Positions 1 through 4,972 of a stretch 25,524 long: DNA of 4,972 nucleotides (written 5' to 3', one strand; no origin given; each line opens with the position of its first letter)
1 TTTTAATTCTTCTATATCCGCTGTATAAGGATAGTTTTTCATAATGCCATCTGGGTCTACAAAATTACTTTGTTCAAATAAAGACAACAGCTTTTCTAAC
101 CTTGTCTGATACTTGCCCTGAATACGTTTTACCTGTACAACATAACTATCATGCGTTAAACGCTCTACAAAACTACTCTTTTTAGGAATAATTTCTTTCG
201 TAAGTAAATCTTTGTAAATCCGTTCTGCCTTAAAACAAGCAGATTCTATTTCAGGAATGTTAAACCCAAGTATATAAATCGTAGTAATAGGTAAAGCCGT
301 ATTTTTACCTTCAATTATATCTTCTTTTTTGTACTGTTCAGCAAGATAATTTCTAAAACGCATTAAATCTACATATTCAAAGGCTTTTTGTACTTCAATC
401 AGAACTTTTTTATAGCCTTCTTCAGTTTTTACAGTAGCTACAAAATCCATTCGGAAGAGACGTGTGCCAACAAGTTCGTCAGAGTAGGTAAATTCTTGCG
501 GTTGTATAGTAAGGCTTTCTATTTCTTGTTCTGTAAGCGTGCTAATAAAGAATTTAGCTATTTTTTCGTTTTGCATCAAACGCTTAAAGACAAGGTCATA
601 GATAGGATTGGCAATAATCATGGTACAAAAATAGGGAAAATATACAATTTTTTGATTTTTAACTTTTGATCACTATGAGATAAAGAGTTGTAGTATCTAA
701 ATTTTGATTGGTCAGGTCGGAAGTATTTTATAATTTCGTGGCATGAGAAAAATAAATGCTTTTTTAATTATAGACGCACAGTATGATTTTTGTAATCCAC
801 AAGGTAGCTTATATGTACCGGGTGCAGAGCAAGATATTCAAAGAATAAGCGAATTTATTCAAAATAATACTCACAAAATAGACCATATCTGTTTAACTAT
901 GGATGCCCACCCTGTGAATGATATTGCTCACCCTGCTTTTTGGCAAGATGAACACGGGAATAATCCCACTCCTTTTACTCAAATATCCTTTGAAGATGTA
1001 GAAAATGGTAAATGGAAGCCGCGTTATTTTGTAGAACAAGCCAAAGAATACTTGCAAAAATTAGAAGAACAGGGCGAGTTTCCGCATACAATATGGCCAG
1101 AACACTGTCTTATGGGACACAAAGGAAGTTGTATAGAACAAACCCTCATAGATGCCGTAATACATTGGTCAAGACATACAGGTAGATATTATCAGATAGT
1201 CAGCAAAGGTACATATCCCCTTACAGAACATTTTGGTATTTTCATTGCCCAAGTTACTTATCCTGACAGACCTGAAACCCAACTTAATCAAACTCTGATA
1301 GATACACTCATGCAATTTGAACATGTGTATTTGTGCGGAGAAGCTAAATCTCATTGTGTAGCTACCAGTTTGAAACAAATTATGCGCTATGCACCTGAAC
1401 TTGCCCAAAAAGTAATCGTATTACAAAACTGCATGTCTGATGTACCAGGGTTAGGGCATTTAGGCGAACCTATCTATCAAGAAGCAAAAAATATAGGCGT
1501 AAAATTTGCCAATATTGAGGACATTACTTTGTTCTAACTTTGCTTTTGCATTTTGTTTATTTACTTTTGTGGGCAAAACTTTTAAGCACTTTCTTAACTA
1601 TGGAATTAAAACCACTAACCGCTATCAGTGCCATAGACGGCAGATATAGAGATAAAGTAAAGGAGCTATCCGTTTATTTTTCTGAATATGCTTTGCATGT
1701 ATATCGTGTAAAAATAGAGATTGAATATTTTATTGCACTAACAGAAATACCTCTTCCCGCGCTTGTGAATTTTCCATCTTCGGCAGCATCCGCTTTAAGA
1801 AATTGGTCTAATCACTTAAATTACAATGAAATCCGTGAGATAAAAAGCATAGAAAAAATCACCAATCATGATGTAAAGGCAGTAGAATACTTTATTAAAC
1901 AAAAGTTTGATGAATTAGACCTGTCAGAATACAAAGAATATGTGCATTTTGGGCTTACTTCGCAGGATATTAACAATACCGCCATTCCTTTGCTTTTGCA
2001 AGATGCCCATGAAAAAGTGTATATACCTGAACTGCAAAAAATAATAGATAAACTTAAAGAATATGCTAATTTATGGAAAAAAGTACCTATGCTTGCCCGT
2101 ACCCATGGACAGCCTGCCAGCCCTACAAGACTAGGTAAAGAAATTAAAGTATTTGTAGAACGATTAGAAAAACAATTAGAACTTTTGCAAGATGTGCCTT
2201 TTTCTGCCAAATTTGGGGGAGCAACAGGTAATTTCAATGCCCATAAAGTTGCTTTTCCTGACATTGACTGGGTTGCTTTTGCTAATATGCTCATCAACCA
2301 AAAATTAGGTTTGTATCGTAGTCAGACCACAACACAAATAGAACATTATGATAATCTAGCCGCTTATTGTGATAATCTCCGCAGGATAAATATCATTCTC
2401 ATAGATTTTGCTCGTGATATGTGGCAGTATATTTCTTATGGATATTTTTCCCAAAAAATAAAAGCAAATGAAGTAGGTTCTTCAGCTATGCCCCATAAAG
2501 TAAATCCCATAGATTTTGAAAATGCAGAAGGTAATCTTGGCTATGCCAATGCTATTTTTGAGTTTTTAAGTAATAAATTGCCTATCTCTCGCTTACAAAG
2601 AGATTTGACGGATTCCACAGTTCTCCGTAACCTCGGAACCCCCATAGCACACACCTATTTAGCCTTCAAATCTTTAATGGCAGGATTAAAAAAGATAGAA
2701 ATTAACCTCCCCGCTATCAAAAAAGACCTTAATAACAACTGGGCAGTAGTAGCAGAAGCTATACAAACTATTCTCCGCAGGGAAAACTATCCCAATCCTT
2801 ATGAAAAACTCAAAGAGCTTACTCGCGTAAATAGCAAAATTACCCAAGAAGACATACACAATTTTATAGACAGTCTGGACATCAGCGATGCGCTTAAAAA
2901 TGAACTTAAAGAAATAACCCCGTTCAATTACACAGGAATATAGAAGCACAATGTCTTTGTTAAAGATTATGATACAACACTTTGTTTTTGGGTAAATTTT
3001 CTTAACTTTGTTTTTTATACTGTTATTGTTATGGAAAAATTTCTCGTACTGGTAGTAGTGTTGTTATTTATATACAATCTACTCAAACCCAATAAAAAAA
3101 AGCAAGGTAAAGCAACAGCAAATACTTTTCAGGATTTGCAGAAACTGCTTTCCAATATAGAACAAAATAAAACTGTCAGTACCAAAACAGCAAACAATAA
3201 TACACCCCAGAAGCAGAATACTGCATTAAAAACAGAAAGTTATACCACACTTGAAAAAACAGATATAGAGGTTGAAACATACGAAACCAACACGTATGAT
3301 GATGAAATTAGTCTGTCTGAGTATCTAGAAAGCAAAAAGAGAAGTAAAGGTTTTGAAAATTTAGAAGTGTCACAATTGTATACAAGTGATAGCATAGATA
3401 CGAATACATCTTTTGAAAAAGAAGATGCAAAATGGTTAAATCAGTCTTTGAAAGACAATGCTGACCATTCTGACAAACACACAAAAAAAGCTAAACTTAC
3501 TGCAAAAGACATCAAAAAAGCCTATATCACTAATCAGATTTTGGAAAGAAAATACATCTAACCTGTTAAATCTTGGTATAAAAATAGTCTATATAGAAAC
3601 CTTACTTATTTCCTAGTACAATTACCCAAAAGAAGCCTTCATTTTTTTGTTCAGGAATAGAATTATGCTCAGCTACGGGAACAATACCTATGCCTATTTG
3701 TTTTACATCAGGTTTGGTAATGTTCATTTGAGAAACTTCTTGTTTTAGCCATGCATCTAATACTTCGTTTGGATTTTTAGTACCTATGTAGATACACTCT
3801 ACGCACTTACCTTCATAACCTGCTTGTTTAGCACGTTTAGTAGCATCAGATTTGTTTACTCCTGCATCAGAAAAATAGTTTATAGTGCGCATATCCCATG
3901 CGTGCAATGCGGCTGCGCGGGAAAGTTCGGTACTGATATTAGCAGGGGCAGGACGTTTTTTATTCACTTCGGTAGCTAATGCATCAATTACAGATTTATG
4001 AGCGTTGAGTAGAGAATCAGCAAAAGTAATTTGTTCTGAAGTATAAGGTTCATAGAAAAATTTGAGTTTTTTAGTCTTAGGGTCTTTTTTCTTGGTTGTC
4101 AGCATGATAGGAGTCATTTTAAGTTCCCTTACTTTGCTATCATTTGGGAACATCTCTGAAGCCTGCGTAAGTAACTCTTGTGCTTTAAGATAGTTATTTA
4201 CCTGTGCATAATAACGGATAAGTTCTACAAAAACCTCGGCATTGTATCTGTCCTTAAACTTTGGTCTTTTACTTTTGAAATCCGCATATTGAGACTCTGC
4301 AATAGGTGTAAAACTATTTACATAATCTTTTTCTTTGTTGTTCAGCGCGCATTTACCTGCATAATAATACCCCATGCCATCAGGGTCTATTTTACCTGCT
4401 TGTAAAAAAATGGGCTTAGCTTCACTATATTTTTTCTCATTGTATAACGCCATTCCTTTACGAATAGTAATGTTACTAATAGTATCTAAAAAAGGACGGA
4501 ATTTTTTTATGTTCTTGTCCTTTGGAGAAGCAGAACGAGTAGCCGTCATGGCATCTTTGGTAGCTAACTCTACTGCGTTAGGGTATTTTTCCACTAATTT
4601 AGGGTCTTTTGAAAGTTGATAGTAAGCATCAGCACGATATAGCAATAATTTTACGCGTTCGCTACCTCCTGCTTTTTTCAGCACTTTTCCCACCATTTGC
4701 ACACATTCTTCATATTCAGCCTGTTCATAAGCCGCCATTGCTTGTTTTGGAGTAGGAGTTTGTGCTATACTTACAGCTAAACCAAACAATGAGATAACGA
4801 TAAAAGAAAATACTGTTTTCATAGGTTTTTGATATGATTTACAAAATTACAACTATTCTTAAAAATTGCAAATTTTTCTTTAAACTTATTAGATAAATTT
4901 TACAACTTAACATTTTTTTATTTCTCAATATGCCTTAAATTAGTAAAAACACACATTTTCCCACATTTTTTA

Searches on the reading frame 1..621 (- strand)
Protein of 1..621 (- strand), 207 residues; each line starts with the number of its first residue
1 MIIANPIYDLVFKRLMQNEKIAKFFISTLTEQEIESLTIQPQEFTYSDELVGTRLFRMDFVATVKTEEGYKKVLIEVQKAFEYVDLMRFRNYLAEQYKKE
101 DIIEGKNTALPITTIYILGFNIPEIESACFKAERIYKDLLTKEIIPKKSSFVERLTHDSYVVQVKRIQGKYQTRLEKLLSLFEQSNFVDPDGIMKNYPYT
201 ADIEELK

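Call 8: search_protein_families(library=pfam, proteins=[window:2-621:-])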
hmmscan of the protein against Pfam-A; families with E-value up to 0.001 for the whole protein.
window:2-621:- (206 aa): 0 families

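Call 63: search_protein_families(library=pfam, proteins=[window:1-621:-], max_evalue=1)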
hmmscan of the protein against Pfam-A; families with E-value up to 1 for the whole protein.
window:1-621:- (207 aa): 2 families
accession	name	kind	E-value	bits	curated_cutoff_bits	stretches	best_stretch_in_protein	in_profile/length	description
PF04754.18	Transposase_31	-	0.012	15.7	21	1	9-112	4-110/203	Putative transposase, YhgA-like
PF08722.17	Tn7_TnsA-like_N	-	0.05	14.6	26.5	1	34-84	4-55/85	TnsA-like endonuclease N terminal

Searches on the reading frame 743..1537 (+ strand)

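Call 8: search_protein_families(library=pfam, proteins=[window:743-1537:+])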
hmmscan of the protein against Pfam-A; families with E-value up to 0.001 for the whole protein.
window:743-1537:+ (264 aa): 1 family
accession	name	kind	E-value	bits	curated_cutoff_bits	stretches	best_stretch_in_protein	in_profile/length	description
PF00857.26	Isochorismatase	-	0.00021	21.9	27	0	6-57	2-52/175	Isochorismatase domain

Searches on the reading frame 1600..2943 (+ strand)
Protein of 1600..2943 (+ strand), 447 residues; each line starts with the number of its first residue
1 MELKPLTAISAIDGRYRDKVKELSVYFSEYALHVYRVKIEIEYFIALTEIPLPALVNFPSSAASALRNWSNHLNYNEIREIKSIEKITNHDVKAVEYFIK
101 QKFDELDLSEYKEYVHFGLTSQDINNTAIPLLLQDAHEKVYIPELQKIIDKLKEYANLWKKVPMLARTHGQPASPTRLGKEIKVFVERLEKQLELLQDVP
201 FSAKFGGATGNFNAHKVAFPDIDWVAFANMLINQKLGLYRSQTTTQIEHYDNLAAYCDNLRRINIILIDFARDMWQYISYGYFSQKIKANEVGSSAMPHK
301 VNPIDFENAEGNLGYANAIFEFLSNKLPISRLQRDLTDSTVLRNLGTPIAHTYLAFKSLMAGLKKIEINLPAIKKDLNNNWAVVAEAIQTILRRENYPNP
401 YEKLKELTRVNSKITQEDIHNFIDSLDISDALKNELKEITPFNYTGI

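Call 39: find_homologous_proteins(query=window:1600-2943:+, max_evalue=1e-150)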
Query window:1600-2943:+ (447 aa): 7998 proteins with E <= 1e-150 among 8000 candidates; the best 120 are listed.
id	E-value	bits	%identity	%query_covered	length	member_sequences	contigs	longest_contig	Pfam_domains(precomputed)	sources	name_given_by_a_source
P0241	2.7e-289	977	97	100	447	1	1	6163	PF08328.17,PF00206.26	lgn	-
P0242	4.9e-288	973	96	100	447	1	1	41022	PF08328.17,PF00206.26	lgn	-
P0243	3.8e-285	963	94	100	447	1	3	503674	PF08328.17,PF00206.26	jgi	jgi:adenylosuccinate lyase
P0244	2.0e-280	948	94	100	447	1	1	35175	PF08328.17,PF00206.26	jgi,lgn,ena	-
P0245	5.0e-279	943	92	100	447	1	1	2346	PF08328.17,PF00206.26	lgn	-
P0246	2.4e-278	941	92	100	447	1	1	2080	PF08328.17,PF00206.26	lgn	-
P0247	7.8e-278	939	92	100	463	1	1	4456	PF08328.17,PF00206.26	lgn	-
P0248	3.1e-277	937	93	100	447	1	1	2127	PF08328.17,PF00206.26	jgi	jgi:adenylosuccinate lyase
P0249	1.3e-276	935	93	100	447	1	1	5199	PF08328.17,PF00206.26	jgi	-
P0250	2.5e-273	924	90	100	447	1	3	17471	PF08328.17,PF00206.26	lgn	-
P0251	6.0e-271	917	90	100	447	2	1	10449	PF08328.17,PF00206.26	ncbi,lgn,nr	ncbi:MAG: adenylosuccinate lyase [Bacteroidia bacterium]|nr:adenylosuccinate lyase [Bacteroidia bact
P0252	4.1e-260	881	88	100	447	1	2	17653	PF08328.17,PF00206.26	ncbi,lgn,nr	ncbi:MAG: adenylosuccinate lyase [Bacteroidia bacterium]|nr:adenylosuccinate lyase [Bacteroidia bact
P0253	5.9e-252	854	-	-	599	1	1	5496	PF08328.17,PF00206.26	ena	-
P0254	8.4e-203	692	68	100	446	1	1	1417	PF08328.17,PF00206.26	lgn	-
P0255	1.2e-201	688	69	100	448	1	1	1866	PF08328.17,PF00206.26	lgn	-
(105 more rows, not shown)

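Call 40: find_encoding_contigs(protein=P0243, flank=10000, max_places=3)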
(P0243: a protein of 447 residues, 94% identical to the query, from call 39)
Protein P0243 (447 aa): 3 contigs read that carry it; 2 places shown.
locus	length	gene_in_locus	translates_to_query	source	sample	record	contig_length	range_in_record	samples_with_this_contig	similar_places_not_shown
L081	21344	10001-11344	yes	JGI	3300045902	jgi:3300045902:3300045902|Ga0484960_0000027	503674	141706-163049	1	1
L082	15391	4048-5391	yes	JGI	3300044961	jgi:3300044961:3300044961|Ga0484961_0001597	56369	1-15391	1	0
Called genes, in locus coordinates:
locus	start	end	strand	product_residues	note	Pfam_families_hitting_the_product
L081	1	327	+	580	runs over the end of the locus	PF00196:GerE (weak)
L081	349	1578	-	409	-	PF18962:Por_Secre_tail (weak)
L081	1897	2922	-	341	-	PF00316:FBPase, PF18913:FBPase_C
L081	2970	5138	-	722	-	PF13623:SurA_N_2, PF13624:SurA_N_3, PF13145:Rotamase_2, PF13616:Rotamase_3, PF00639:Rotamase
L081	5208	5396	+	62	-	-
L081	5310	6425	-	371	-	PF02163:Peptidase_M50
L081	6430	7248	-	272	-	PF12849:PBP_like_2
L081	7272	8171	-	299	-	PF02517:Rce1-like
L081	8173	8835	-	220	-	-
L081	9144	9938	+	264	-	-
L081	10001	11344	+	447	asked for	PF00206:Lyase_1, PF08328:ASL_C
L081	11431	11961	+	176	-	-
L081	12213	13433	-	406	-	PF00188:CAP (weak)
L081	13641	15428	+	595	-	-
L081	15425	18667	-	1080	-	PF01433:Peptidase_M1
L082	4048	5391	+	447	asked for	PF00206:Lyase_1, PF08328:ASL_C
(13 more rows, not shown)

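Call 41: find_encoding_contigs(protein=P0252, flank=10000, max_places=2)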
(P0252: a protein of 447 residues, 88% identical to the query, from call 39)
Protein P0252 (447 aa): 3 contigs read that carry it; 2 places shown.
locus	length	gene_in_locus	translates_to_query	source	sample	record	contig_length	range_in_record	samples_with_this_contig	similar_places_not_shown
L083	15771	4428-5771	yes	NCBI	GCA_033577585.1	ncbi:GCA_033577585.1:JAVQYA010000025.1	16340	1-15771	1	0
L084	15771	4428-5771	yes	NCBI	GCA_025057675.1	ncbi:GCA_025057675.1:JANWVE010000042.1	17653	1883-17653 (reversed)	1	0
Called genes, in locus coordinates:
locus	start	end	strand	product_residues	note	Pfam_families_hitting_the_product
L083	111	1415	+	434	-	PF00919:UPF0004, PF04055:Radical_SAM, PF01938:TRAM (weak), PF18693:TRAM_2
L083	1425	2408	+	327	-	PF01018:GTP1_OBG, PF01926:MMR_HSR1, PF02421:FeoB_N, PF16897:MMR_HSR1_Xtn (weak)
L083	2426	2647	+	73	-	-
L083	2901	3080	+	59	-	-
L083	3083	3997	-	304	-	PF00535:Glycos_transf_2, PF10111:Glyco_tranf_2_2, PF13641:Glyco_tranf_2_3, PF02709:Glyco_transf_7C (weak)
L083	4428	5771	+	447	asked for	PF00206:Lyase_1, PF08328:ASL_C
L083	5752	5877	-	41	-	-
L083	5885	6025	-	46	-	-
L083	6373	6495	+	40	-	-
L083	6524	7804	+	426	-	PF00696:AA_kinase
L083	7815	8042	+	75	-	-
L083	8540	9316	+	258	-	PF23914:TPR_CcmH_CycH (faint), PF13181:TPR_8 (faint), PF00515:TPR_1 (weak), PF07719:TPR_2 (weak)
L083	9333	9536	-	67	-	-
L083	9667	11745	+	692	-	PF13089:PP_kinase_N, PF02503:PP_kinase, PF17941:PP_kinase_C_1, PF13090:PP_kinase_C, PF13091:PLDc_2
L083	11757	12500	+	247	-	PF04542:Sigma70_r2, PF08281:Sigma70_r4_2, PF04545:Sigma70_r4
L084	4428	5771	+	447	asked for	PF00206:Lyase_1, PF08328:ASL_C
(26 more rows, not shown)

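Call 42: find_encoding_contigs(protein=P0250, flank=10000, max_places=3)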
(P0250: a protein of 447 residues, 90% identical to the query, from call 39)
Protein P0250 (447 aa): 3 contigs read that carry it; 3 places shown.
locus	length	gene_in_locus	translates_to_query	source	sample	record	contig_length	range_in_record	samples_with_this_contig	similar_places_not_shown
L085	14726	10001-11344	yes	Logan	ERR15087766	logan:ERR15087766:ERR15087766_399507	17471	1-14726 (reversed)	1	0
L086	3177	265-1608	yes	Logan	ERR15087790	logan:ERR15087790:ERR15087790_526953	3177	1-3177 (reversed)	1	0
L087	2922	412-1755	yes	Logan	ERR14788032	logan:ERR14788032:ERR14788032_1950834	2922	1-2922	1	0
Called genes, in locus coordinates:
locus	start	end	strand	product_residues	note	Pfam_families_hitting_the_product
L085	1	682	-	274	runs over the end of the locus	-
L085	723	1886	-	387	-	PF17785:PUA_3, PF10672:Methyltrans_SAM, PF02475:TRM5-TYW2_MTfase (weak), PF03602:Cons_hypoth95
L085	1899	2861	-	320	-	PF01979:Amidohydro_1, PF07969:Amidohydro_3 (weak)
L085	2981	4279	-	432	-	PF18962:Por_Secre_tail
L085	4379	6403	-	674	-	-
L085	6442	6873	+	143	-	PF01641:SelR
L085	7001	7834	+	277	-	-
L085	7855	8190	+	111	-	PF13181:TPR_8 (faint), PF13431:TPR_17 (faint)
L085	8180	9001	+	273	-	PF13672:PP2C_2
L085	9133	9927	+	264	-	PF00857:Isochorismatase (faint)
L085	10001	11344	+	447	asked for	PF00206:Lyase_1, PF08328:ASL_C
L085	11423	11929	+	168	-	-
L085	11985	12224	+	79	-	PF00830:Ribosomal_L28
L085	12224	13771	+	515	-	PF05195:AMP_N (weak), PF00557:Peptidase_M24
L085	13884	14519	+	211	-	PF04264:YceI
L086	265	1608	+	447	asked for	PF00206:Lyase_1, PF08328:ASL_C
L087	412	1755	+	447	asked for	PF00206:Lyase_1, PF08328:ASL_C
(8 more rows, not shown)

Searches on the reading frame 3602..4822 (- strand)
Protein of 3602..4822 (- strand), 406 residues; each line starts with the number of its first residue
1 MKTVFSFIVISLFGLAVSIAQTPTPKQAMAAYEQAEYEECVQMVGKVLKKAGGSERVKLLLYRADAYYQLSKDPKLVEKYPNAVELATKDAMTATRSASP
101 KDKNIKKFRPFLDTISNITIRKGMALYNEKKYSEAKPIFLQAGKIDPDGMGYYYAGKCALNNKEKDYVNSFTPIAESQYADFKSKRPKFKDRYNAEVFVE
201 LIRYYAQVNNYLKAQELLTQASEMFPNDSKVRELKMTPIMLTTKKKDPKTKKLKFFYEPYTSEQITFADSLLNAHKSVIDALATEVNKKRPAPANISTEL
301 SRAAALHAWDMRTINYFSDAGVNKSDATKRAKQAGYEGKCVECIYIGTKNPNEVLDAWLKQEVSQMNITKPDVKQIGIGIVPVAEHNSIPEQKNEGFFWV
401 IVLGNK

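Call 8: search_protein_families(library=pfam, proteins=[window:3602-4822:-])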
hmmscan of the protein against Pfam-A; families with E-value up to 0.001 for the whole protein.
window:3602-4822:- (406 aa): 6 families
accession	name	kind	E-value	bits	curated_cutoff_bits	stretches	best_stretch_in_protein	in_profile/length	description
PF00188.32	CAP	-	3.6e-08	34.7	21.1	1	292-401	14-115/117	Cysteine-rich secretory protein family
PF13428.12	TPR_14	-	1.1e-05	26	23.5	0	197-234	3-40/44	Tetratricopeptide repeat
PF14559.12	TPR_19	-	1.3e-05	25.9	25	0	191-235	21-65/68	Tetratricopeptide repeat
PF07719.23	TPR_2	-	0.00011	22.4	27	0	121-148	6-33/34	Tetratricopeptide repeat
PF25058.1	ARM_TT21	-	0.00017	22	27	1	184-248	46-110/155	Tetratricopeptide repeat protein 21 ARM repeat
PF13432.12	TPR_16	-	0.00023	22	32.7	0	27-71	3-45/65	Tetratricopeptide repeat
